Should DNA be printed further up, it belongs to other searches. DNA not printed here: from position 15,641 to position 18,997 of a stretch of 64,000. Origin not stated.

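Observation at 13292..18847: Divergent cluster of secreted proteins with chaperone/subunit/usher-like architecture but no recognisable family: a candidate undescribed surface-fibre assembly system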

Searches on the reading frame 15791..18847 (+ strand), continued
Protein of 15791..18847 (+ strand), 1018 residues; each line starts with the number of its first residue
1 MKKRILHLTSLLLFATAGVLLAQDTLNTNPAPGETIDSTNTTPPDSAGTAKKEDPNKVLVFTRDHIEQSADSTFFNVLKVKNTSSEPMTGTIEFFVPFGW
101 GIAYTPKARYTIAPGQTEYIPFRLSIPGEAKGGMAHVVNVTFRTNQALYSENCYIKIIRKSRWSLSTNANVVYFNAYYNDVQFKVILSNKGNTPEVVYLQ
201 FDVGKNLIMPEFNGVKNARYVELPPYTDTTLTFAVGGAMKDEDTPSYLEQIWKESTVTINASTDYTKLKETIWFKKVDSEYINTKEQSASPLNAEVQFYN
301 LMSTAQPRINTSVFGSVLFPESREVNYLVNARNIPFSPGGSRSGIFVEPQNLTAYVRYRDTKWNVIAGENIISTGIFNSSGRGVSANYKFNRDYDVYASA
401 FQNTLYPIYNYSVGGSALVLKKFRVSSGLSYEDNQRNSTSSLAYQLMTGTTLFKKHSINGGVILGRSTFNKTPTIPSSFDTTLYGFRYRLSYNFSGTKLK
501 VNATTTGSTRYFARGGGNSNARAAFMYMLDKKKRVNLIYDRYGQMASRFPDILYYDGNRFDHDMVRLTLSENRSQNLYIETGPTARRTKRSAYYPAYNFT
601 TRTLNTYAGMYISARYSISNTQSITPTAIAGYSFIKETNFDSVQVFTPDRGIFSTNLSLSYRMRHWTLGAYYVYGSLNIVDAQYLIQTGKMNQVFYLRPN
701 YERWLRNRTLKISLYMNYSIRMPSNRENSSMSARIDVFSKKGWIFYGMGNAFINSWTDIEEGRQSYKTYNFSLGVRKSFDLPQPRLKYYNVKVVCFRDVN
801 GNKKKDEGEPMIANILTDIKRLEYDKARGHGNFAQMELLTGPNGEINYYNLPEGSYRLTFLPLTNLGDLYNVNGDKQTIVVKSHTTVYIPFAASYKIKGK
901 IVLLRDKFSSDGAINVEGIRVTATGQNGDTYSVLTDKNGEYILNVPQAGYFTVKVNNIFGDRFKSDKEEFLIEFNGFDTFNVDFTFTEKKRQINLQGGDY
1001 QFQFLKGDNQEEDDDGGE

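Call 61: predict_structure(alignment_id=A4)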
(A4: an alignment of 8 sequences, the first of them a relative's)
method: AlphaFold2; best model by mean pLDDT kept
length: 1018 residues; sequences in the alignment: 8
mean_pLDDT: 76.1   pTM: 0.48
mean pLDDT of the five models: 76.1, 74.6, 74.1, 71.9, 70.3
residues with pLDDT >= 90: 219; 70-90: 530; 50-70: 148; < 50: 121
segments of 3 or more residues with pLDDT < 50: 1-53, 242-250, 343-347, 477-479, 641-648, 680-689, 826-831, 993-1018
pLDDT, mean of each block of 10 residues (from residue 1): 30 26 25 28 33 60 80 83 81 83 71 85 81 81 82 85 82 67 86 86 81 69 84 77 47 76 86 80 67 84 76 81 83 68 50 85 87 69 89 91 81 90 90 82 91 85 86 54 85 93 91 74 95 95 77 70 94 94 91 70 84 94 94 76 48 87 94 72 45 85 91 93 79 92 90 72 69 87 70 87 79 82 56 69 83 85 63 82 88 82 73 74 83 83 77 81 79 77 84 43 34 35
secondary structure, 60 per line:
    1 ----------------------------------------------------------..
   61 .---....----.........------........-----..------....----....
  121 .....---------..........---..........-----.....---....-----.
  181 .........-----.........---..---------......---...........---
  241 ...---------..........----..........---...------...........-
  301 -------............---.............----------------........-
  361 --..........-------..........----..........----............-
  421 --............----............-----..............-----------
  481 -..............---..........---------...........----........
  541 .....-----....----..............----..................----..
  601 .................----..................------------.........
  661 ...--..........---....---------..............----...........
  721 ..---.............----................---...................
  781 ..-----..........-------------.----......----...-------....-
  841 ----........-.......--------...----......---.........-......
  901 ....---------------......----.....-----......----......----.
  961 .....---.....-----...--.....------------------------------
elements in order (helices of 4 or more, strands of 3 or more residues): E59-61 E65-68 E73-81 E88-95 E109-112 E117-125 E135-144 E148-157 E163-167 E171-174 E180-189 E195-203 E218-223 E227-237 E256-262 E267-276 E280-282 E289-299 E308-319 E323-335 E352-359 E363-372 E380-389 E394-403 E408-419 E423-434 E439-450 E456-469 E482-495 E499-508 E518-528 E533-545 H551-554 E559-572 E577-594 E599-617 E622-639 E652-663 E666-675 H679-682 E692-705 E710-722 E726-738 E743-758 E762-782 E788-797 E816-821 E836-839 E845-852 E854-860 E869-871 E876-881 E885-893 E895-904 E920-925 E930-934 E940-945 E950-955 E963-965 E969-973 E979-981 E984-988

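Call 99: find_encoding_contigs(protein=P0001, flank=1000, max_places=2)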
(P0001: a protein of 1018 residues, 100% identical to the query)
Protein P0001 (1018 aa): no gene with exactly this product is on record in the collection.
